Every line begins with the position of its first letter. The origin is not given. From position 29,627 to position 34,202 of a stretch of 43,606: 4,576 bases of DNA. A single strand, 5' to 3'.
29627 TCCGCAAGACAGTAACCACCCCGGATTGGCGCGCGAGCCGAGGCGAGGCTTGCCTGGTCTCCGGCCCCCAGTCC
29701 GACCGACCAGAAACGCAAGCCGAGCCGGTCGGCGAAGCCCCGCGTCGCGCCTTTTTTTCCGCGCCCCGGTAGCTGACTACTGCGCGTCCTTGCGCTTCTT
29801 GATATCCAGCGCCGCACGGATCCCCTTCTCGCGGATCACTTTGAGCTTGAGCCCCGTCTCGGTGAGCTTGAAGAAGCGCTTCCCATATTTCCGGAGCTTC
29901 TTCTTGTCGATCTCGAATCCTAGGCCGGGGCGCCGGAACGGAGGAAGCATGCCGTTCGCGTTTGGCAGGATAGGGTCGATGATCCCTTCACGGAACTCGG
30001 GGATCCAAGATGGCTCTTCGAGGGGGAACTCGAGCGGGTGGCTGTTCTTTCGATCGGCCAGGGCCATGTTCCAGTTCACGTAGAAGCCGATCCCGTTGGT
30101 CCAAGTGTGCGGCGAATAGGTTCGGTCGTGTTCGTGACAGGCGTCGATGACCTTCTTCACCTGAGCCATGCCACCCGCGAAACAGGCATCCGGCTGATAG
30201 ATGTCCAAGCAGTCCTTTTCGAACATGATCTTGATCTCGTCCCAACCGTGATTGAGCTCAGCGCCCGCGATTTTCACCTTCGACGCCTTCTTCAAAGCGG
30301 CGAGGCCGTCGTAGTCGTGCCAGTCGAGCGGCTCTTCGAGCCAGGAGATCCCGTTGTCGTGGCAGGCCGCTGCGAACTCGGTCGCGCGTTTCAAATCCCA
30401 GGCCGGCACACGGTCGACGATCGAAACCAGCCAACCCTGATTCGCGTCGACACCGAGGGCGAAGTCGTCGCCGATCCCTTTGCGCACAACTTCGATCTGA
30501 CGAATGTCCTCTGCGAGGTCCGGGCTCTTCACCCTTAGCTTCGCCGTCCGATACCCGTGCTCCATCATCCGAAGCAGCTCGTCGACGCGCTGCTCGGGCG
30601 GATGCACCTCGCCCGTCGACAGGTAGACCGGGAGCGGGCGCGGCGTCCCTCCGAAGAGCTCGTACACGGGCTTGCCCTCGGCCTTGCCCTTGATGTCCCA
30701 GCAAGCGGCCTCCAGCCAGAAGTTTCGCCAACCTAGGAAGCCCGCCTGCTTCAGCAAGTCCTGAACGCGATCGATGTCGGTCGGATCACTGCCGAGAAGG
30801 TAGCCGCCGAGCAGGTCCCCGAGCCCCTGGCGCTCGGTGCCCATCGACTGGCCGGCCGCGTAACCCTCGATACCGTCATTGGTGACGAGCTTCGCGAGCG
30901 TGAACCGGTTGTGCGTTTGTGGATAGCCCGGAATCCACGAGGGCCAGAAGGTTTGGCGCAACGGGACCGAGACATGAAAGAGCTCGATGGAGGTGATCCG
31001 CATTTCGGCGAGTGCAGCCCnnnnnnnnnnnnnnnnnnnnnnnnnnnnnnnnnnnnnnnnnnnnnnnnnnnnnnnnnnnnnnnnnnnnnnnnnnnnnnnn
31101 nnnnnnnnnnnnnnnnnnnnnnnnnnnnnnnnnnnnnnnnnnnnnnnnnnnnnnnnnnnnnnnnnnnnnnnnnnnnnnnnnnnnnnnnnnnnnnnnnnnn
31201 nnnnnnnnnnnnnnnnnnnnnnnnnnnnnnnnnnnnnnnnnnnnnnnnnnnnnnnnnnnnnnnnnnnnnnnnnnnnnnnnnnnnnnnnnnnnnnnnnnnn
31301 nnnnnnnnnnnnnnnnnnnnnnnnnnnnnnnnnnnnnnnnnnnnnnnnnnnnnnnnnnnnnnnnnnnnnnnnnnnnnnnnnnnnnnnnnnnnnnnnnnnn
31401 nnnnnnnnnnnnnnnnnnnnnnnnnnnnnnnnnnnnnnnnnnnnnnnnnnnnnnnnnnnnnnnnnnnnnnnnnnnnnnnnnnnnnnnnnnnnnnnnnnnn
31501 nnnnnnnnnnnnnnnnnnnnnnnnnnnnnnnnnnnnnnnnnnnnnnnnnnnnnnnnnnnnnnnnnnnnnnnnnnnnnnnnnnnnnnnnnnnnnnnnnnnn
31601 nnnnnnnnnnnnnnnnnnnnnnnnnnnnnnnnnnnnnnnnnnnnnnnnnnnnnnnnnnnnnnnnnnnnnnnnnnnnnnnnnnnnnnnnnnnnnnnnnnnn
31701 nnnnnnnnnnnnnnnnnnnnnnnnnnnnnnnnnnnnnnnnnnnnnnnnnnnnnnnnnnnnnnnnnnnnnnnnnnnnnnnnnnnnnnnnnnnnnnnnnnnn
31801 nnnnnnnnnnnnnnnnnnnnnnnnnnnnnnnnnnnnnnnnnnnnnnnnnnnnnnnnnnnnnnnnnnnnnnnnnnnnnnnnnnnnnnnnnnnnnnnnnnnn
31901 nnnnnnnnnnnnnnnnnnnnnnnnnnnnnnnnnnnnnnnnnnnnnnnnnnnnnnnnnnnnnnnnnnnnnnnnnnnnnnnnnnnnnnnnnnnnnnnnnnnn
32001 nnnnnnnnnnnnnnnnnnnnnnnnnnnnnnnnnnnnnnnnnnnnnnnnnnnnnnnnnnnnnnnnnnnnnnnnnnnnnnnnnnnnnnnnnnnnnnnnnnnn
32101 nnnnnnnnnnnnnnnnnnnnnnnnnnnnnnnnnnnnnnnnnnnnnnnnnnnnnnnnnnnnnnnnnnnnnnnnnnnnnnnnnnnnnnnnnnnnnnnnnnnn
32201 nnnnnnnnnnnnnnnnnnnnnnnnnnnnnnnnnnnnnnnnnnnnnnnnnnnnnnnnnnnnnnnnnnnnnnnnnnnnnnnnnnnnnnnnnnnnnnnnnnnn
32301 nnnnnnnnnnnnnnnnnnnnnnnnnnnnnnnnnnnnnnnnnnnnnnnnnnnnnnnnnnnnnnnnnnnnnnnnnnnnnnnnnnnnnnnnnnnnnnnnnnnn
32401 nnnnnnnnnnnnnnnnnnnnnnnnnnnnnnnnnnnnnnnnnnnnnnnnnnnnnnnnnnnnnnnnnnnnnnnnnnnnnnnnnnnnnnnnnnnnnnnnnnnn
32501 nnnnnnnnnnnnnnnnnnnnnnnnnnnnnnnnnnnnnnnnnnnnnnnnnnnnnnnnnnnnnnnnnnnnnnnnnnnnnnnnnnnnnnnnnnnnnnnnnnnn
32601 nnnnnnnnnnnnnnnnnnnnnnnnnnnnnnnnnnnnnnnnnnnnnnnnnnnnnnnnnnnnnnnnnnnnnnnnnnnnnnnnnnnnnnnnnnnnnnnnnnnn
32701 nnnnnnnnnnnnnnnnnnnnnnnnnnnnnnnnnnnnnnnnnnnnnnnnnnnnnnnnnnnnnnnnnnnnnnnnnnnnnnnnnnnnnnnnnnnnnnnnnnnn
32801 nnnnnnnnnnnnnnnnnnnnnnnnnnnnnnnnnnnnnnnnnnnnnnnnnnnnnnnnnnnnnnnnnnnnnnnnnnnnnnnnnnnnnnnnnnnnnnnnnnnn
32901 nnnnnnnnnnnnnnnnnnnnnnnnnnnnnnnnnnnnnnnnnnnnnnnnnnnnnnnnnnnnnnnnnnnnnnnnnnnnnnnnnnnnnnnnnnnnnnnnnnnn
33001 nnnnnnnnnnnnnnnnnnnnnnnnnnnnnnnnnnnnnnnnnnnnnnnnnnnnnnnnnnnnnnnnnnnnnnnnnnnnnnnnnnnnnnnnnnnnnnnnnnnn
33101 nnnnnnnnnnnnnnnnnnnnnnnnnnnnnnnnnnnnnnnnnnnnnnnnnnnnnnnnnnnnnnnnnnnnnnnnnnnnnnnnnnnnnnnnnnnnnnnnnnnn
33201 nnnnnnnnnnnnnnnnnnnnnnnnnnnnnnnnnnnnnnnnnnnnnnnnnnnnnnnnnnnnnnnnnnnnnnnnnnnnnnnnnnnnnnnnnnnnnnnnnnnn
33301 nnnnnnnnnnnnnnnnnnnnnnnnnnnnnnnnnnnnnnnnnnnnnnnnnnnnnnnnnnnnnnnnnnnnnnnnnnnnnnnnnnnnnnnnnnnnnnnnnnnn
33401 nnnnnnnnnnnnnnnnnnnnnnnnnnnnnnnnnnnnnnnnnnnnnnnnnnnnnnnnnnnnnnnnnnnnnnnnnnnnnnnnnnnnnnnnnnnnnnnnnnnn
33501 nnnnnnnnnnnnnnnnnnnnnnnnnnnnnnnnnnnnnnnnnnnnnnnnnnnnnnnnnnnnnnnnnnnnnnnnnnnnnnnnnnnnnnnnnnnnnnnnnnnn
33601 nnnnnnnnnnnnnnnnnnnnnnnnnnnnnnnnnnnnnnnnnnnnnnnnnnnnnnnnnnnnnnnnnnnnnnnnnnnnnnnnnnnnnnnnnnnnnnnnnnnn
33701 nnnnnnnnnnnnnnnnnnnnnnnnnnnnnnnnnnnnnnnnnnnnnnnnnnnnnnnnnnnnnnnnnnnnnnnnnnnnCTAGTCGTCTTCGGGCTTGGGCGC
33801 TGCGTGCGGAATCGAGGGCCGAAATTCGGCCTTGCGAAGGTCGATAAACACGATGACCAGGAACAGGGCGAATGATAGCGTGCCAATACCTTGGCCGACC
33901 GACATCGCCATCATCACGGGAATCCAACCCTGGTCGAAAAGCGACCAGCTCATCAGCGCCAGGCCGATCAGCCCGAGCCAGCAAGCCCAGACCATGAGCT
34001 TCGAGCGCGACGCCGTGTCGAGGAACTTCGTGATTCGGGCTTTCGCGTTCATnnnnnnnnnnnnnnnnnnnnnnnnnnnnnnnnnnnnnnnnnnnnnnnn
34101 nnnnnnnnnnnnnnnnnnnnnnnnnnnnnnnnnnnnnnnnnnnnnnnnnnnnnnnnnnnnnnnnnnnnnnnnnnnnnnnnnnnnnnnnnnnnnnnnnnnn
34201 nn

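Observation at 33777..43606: Dense multiheme cytochrome c island: candidate trans-envelope / extracellular electron transfer system with a non-canonical parts list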

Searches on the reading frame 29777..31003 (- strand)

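Call 48: search_protein_families(library=pfam, proteins=[window:29777-31003:-], max_evalue=0.00001)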
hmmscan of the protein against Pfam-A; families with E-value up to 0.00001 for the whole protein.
window:29777-31003:- (408 aa): 2 families
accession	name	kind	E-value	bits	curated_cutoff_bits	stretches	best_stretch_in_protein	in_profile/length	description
PF13378.12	MR_MLE_C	-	1.4e-46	159.4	29.4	1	140-368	3-218/219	Enolase C-terminal domain-like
PF02746.21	MR_MLE_N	-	2.4e-08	34.7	22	1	30-118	24-117/117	Mandelate racemase / muconate lactonizing enzyme, N-terminal domain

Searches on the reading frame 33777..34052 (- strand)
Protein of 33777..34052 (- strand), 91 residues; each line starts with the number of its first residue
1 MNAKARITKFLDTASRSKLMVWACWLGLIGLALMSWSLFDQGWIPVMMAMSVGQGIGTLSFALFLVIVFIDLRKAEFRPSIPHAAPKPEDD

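Call 4: search_protein_families(library=pfam, proteins=[window:33777-34052:-], max_evalue=0.01)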
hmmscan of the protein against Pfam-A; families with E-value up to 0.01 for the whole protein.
window:33777-34052:- (91 aa): 0 families

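Call 5: search_protein_families(library=ncbifam, proteins=[window:33777-34052:-], max_evalue=0.01)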
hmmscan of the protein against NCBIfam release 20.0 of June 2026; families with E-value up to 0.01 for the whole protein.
window:33777-34052:- (91 aa): 0 families
